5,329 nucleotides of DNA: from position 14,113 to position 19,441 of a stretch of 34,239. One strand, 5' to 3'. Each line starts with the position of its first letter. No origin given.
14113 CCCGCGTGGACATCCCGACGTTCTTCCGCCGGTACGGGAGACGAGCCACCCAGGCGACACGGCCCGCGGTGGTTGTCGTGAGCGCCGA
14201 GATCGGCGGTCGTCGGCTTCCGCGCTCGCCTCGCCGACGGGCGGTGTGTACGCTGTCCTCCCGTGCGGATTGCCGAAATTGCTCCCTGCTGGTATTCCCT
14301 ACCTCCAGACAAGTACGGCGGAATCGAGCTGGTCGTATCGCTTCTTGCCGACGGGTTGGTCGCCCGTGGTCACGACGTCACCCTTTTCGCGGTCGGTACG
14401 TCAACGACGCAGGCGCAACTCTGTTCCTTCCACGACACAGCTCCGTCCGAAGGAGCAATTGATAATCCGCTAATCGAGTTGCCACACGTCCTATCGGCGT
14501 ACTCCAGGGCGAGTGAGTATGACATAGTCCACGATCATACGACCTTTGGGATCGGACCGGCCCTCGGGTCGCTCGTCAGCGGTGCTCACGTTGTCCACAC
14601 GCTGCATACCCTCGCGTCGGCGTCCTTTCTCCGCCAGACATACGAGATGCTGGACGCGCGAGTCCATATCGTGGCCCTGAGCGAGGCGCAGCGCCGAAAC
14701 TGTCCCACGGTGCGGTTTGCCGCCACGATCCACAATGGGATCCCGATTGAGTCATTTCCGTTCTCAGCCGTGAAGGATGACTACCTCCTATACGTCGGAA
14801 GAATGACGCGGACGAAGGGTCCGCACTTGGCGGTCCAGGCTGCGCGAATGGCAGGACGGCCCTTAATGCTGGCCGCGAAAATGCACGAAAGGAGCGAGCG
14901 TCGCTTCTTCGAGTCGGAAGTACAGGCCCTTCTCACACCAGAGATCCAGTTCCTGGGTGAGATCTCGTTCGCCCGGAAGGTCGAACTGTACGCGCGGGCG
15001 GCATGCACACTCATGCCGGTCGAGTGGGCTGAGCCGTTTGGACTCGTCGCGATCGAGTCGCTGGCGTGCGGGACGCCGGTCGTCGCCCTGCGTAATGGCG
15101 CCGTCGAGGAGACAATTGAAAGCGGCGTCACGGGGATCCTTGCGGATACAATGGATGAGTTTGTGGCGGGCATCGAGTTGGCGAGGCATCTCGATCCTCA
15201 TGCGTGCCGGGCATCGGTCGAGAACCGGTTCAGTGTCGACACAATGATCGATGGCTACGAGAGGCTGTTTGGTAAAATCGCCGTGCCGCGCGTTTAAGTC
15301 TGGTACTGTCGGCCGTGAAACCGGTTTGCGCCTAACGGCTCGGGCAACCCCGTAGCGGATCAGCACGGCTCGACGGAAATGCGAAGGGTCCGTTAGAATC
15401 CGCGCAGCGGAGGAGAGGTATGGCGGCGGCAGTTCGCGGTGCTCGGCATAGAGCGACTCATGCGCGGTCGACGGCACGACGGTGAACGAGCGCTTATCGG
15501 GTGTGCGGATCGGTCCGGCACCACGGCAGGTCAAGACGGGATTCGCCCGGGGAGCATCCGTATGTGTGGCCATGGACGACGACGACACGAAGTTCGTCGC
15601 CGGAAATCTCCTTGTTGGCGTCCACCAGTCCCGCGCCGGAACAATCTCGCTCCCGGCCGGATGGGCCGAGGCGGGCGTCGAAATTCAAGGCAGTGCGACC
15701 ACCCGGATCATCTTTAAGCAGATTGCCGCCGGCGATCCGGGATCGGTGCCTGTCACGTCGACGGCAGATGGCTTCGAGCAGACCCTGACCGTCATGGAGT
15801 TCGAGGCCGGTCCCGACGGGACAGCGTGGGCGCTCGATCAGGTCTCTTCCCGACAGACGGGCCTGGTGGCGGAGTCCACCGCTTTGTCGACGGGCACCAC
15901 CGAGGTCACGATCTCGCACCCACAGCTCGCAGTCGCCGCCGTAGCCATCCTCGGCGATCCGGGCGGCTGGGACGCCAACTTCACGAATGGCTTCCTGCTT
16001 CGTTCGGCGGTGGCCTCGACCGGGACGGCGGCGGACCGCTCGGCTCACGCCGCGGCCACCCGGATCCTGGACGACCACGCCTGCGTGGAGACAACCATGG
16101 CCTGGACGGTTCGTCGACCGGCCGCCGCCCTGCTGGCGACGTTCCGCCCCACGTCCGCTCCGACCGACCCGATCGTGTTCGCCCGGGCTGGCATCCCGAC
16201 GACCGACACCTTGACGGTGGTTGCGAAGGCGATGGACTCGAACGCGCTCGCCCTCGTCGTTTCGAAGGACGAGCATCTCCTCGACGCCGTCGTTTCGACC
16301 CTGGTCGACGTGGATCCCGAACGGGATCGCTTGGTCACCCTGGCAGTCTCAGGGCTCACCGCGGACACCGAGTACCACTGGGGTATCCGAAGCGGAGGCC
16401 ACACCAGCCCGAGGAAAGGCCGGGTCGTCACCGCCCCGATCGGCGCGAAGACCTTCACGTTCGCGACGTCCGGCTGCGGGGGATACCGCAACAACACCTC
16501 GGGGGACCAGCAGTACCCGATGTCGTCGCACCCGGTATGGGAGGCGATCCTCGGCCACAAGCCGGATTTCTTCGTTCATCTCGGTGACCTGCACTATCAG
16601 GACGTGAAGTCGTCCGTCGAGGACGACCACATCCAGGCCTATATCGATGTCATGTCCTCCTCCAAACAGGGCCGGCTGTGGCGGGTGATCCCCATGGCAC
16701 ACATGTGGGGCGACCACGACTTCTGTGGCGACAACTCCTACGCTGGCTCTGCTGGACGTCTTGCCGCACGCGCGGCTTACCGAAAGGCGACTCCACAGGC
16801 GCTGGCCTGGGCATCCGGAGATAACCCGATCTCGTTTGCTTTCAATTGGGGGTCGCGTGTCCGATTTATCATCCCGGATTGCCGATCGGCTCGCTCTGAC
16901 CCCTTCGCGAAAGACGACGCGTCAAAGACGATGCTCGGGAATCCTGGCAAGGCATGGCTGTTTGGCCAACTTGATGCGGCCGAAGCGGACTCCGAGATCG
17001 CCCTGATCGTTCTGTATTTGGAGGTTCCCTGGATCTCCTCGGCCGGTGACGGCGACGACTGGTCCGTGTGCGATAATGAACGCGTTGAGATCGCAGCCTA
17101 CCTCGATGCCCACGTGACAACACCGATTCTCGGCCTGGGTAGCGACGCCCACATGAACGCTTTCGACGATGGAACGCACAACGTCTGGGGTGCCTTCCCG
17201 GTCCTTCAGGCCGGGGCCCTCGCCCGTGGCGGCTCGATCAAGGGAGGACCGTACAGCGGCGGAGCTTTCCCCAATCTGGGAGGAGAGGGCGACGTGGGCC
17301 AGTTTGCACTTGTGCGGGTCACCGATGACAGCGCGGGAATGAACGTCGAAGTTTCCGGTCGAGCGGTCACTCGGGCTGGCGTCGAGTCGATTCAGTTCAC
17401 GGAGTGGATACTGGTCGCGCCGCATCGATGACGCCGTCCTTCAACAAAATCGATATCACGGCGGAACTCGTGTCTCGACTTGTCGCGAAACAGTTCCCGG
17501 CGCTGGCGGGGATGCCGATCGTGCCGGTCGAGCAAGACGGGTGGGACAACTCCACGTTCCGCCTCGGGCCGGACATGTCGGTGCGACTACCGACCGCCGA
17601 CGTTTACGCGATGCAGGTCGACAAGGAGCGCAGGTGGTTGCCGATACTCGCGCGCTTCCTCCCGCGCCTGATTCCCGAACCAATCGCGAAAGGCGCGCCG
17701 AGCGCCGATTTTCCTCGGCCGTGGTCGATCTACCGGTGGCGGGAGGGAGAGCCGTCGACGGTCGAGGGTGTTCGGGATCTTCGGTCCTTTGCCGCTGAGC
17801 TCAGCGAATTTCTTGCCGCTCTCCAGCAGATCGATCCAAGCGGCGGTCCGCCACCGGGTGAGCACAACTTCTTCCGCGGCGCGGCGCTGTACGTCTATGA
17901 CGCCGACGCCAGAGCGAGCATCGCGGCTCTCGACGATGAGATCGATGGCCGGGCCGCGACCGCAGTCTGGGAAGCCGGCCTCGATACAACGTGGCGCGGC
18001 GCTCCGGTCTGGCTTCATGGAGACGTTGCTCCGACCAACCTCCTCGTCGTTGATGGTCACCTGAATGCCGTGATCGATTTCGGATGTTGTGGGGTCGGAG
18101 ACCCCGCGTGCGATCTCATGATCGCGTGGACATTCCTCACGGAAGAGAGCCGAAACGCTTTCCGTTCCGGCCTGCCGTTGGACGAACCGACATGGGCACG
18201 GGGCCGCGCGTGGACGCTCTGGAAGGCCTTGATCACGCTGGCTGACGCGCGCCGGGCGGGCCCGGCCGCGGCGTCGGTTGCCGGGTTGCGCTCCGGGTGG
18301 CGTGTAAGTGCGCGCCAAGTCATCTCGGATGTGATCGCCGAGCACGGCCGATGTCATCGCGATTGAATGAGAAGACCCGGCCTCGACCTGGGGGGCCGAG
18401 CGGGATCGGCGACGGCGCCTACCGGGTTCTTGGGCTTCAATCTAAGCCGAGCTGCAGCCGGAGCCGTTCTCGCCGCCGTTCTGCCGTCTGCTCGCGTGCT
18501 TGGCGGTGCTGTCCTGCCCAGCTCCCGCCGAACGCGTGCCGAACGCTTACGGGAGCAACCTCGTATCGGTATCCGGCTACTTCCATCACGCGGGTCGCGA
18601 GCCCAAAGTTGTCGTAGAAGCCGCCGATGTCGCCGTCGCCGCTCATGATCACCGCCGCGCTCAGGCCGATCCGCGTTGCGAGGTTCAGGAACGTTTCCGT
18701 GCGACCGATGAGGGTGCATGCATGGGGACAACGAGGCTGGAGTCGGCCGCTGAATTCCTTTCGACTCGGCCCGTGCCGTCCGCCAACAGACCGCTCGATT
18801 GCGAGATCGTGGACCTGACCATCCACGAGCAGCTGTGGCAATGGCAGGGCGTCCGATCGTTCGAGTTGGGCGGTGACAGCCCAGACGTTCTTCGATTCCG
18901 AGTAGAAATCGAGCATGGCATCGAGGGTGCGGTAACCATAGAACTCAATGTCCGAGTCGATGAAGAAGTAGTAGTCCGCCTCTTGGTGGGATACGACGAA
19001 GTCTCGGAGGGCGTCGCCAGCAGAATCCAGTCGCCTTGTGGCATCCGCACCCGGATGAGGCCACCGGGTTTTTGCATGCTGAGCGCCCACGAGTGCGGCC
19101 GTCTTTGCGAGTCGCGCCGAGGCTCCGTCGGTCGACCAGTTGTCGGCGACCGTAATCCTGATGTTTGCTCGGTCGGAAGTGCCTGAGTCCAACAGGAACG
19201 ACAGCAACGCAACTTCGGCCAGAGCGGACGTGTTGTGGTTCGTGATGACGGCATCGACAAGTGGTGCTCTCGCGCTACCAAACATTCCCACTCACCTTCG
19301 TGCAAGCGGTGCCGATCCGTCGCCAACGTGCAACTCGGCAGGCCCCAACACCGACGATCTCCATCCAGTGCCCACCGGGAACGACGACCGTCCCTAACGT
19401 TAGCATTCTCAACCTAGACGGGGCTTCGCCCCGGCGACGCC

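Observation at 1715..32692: About 31-kb orphan hybrid PKS/NRPS + glycosyl + nucleoside-like cluster bounded by mobile-element debris and a core hydrogenase gene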

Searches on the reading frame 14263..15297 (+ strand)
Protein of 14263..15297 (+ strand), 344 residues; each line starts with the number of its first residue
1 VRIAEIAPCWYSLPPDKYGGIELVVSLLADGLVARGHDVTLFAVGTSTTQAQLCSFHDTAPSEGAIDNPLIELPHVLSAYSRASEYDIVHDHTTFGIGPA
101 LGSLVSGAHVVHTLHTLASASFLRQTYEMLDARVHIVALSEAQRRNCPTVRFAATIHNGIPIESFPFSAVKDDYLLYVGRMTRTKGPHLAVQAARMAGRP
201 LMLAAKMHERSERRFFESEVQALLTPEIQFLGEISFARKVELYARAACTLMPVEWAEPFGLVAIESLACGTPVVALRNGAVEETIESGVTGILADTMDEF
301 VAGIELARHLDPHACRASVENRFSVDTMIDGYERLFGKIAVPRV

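Call 4: search_protein_families(library=pfam, proteins=[window:14263-15297:+], max_evalue=0.001)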
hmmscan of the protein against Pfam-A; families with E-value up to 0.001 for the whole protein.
window:14263-15297:+ (344 aa): 5 families
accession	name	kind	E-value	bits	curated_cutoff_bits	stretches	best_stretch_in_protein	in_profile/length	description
PF00534.26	Glycos_transf_1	-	2.5e-23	82.9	26.4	1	170-310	13-158/172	Glycosyl transferases group 1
PF13692.12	Glyco_trans_1_4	-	8.6e-18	65.4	27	1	174-304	3-136/142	Glycosyl transferases group 1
PF13439.12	Glyco_transf_4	-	3.6e-15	56.8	28.5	1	18-163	1-169/170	Glycosyltransferase Family 4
PF13579.12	Glyco_trans_4_4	-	3.7e-09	37.6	29.7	1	19-145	1-140/158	Glycosyl transferase 4-like domain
PF20706.3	GT4-conflict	-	2.7e-06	27.1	26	1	237-289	273-324/385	Family 4 Glycosyltransferase in conflict systems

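Call 11: search_protein_families(library=ncbifam, proteins=[window:14263-15297:+], max_evalue=0.00001)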
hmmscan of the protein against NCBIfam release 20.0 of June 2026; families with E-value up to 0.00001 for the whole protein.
window:14263-15297:+ (344 aa): 11 families
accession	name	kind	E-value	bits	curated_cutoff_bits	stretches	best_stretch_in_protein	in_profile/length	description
TIGR02149.1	glgA_Coryne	subfamily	1.5e-15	57.3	302.4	1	173-299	205-336/391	glycogen synthase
TIGR03449.1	mycothiol_MshA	equivalog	7.2e-15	54.8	462.5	1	170-301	218-358/406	D-inositol-3-phosphate glycosyltransferase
TIGR03999.1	thiol_BshA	equivalog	1.2e-12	47.5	273.7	1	223-339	252-373/375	N-acetyl-alpha-D-glucosaminyl L-malate synthase BshA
TIGR04047.1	MSMEG_0565_glyc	hypoth_equivalog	5.7e-12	45.4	259.85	1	213-304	242-335/373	MSMEG_0565 family glycosyltransferase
NF053787.1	GlcN_PG_synth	equivalog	1.4e-10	40.6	480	1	175-332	200-352/361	N-acetylglucosaminyl phosphatidylglycerol synthase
NF041876.1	EPS_EpsE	equivalog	2.2e-10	40.3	400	1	212-309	261-367/389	exopolysaccharide biosynthesis GT4 family glycosyltransferase EpsE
NF038255.1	exopoly_VpsD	equivalog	7.1e-10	38.3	300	1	224-339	261-379/381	VpsD family glycosyltransferase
NF041010.1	glycosy_Agl16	equivalog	1e-09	37.8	575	1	155-308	160-316/352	glycosylation protein Agl16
TIGR03088.1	stp2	hypoth_equivalog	6.7e-08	32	409.05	1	159-338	181-372/374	TIGR03088 family PEP-CTERM/XrtA system glycosyltransferase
NF012028.0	PRK15484.1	subfamily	3.2e-07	29.8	618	1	175-296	196-328/380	lipopolysaccharide N-acetylglucosaminyltransferase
TIGR02095.1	glgA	subfamily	2e-06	26.7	328.45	1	175-291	297-413/477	glycogen/starch synthase, ADP-glucose type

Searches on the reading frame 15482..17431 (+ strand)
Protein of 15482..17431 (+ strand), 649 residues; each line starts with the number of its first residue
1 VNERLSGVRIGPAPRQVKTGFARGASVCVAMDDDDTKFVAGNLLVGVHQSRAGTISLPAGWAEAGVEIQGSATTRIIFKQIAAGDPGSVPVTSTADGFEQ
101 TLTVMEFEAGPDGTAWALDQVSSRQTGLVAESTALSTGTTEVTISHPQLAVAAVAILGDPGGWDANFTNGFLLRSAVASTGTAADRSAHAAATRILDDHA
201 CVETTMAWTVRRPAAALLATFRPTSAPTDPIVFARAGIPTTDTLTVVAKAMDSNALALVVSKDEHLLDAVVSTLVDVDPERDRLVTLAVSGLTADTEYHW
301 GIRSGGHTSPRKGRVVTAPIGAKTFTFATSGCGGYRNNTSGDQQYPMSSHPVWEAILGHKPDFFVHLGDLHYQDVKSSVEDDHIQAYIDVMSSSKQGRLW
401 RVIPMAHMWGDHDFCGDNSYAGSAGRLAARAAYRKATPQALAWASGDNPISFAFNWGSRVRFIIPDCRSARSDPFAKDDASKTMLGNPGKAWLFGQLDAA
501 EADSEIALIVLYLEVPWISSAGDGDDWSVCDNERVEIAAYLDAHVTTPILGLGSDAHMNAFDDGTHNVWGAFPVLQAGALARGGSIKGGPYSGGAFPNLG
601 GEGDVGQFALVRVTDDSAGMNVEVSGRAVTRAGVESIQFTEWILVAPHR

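Call 4: search_protein_families(library=pfam, proteins=[window:15482-17431:+], max_evalue=0.001)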
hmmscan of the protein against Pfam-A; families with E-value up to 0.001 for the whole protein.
window:15482-17431:+ (649 aa): 2 families
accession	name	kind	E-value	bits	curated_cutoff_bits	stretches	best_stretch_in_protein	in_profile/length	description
PF09423.15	PhoD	-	7e-13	48.8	27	1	340-563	5-270/343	PhoD-like phosphatase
PF16655.11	PhoD_N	-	5.1e-05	24.2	30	1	252-317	26-90/90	PhoD-like phosphatase, N-terminal domain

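Call 11: search_protein_families(library=ncbifam, proteins=[window:15482-17431:+], max_evalue=0.00001)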
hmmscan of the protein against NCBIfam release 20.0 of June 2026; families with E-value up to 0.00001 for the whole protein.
window:15482-17431:+ (649 aa): 0 families

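Call 61: find_homologous_proteins(query=window:15482-17431:+, max_evalue=1e-10)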
Query window:15482-17431:+ (649 aa): 9 proteins with E <= 1e-10 among 8000 candidates.
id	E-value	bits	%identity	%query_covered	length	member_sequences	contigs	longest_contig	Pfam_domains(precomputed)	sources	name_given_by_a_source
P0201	0.0e+0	1401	100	95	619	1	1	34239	PF09423.16,PF16655.13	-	-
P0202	6.0e-243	827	61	98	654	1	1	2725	PF09423.16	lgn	-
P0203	7.0e-220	751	56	99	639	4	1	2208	PF09423.16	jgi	jgi:PhoD-like phosphatase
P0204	1.1e-158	548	63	60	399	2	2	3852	PF09423.16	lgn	-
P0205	1.7e-42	165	34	63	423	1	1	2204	PF09423.16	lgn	-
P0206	2.3e-40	158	38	52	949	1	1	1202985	PF09423.16,PF01569.28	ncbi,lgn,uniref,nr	ncbi:alkaline phosphatase D family protein [Blastococcus sp. VKM Ac-2987]|uniref:alkaline phosphatas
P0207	2.6e-40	157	35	46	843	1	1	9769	PF09423.16,PF13385.14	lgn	-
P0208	1.5e-22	99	29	63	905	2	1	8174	PF09423.16,PF16655.13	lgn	-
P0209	5.7e-19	87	30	44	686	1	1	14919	PF09423.16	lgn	-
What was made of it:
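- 15482..17431 (+): g8, a PhoD-like phosphatase. Accessory, with a likely start at 15572. It is a candidate replacement for the Inositol_P or PhoX phosphatases of relatives. Only 3 close homologues exist in 5.8 billion proteins (call 61).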

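Call 62: find_encoding_contigs(protein=P0204, flank=5000, max_places=2)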
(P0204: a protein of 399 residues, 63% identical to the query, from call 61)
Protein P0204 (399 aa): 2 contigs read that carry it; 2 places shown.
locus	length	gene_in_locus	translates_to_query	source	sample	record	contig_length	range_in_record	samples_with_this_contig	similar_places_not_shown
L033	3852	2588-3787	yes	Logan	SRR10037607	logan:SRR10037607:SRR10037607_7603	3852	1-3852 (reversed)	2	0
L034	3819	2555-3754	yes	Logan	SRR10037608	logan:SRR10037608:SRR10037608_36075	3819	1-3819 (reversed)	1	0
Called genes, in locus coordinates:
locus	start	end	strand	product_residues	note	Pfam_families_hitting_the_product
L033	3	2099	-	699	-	?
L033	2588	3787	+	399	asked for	PF09423:PhoD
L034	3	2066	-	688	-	?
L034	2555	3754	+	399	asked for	PF09423:PhoD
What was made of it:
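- It has only 3 close homologues, all on contigs of 2-4 kb (calls 61, 62).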

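Call 63: find_encoding_contigs(protein=P0207, flank=10000, max_places=1)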
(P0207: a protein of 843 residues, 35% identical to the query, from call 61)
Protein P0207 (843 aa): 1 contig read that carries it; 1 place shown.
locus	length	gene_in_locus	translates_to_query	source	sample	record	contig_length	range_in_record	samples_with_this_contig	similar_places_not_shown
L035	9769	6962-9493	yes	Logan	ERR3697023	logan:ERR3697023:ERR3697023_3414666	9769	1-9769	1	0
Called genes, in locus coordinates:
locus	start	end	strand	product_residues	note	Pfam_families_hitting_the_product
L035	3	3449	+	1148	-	?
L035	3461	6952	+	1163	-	-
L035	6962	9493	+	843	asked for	PF09423:PhoD, PF13385:Laminin_G_3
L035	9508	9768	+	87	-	?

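Call 72: search_protein_families(library=pfam, proteins=[window:15572-17431:+], max_evalue=1)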
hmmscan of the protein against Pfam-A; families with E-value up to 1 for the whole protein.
window:15572-17431:+ (619 aa): 3 families
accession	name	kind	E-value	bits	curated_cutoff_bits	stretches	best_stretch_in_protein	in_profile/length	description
PF09423.15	PhoD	-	6e-13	49.1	27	1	310-533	5-270/343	PhoD-like phosphatase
PF16655.11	PhoD_N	-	4.8e-05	24.3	30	1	222-287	26-90/90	PhoD-like phosphatase, N-terminal domain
PF24708.1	Lip_C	-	0.19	10.8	27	1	352-389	312-348/380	Lipase-like, C-terminal domain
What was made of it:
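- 15482..17431 (+): PF09423 (calls 4, 72).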

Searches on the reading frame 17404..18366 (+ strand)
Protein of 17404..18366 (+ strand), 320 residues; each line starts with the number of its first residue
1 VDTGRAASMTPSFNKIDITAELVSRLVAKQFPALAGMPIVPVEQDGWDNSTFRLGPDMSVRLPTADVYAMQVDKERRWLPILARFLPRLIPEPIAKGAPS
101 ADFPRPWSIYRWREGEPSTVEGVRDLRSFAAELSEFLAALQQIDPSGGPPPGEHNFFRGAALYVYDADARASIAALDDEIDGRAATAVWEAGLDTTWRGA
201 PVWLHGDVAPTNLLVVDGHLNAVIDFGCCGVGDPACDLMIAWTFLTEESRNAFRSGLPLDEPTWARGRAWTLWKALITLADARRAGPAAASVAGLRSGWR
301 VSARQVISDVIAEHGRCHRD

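Call 5: search_protein_families(library=pfam, proteins=[window:17404-18366:+], max_evalue=0.001)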
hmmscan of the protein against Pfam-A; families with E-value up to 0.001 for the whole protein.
window:17404-18366:+ (320 aa): 1 family
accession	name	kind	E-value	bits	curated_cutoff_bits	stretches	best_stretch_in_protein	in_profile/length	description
PF01636.29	APH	-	1.3e-39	136.8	23.2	1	45-270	7-239/239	Phosphotransferase enzyme family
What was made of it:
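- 17404..18366 (+): g9, an APH-family kinase for cryptic phosphorylation or self-resistance. PF01636, 137 bits (call 5).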

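Call 11: search_protein_families(library=ncbifam, proteins=[window:17404-18366:+], max_evalue=0.00001)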
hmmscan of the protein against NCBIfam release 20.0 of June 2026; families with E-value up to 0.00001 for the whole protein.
window:17404-18366:+ (320 aa): 2 families
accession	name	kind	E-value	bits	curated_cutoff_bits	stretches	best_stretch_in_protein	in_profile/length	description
NF033068.1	APH_3p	equivalog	1.3e-10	41.3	205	1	127-251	101-225/255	APH(3') family aminoglycoside O-phosphotransferase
NF033059.2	APH_3p_I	exception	1.4e-10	41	400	1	133-248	120-235/267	APH(3')-I family aminoglycoside O-phosphotransferase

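Call 47: search_solved_structures(query=window:17404-18366:+, max_evalue=0.00001)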
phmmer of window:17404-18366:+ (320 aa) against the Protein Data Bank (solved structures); distinct sequences matched with E-value up to 0.00001: 3.
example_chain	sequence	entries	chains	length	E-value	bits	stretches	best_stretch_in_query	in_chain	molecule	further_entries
5uxc_A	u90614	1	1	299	5e-06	28.7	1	172-240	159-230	Predicted aminoglycoside phosphotransferase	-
5uxd_A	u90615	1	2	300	5.1e-06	28.6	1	172-240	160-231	Macrolide 2'-phosphotransferase MphH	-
5uxb_A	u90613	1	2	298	5.1e-06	28.6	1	172-240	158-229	Macrolide 2'-phosphotransferase MphH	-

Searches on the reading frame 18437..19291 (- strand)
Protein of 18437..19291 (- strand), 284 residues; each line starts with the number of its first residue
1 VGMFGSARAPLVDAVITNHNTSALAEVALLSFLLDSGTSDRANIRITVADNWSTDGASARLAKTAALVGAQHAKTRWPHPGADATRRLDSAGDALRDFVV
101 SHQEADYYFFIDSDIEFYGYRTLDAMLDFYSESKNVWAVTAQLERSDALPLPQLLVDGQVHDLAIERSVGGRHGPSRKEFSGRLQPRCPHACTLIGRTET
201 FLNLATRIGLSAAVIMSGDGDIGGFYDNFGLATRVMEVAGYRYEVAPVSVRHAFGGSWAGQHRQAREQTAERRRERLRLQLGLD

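Call 5: search_protein_families(library=pfam, proteins=[window:18437-19291:-], max_evalue=0.001)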
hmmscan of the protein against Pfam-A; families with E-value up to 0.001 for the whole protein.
window:18437-19291:- (284 aa): 1 family
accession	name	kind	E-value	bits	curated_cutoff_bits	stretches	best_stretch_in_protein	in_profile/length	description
PF13704.12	Glyco_tranf_2_4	-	0.0002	22.2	27.5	1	45-123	21-89/98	Glycosyl transferase family 2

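Call 11: search_protein_families(library=ncbifam, proteins=[window:18437-19291:-], max_evalue=0.00001)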
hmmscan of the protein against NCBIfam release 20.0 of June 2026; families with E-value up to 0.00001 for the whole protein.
window:18437-19291:- (284 aa): 0 families

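Call 72: search_protein_families(library=pfam, proteins=[window:18437-19291:-], max_evalue=1)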
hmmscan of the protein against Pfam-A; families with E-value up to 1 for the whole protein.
window:18437-19291:- (284 aa): 1 family
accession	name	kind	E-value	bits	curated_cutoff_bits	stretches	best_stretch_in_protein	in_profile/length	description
PF13704.12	Glyco_tranf_2_4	-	0.0002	22.2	27.5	1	45-123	21-89/98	Glycosyl transferase family 2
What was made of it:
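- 18437..19291 (-): g10, a weak GT-A/GT2-like protein. Accessory, with GC3 of 0.69. PF13704 scores 22 bits, below the cutoff (calls 5, 72).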
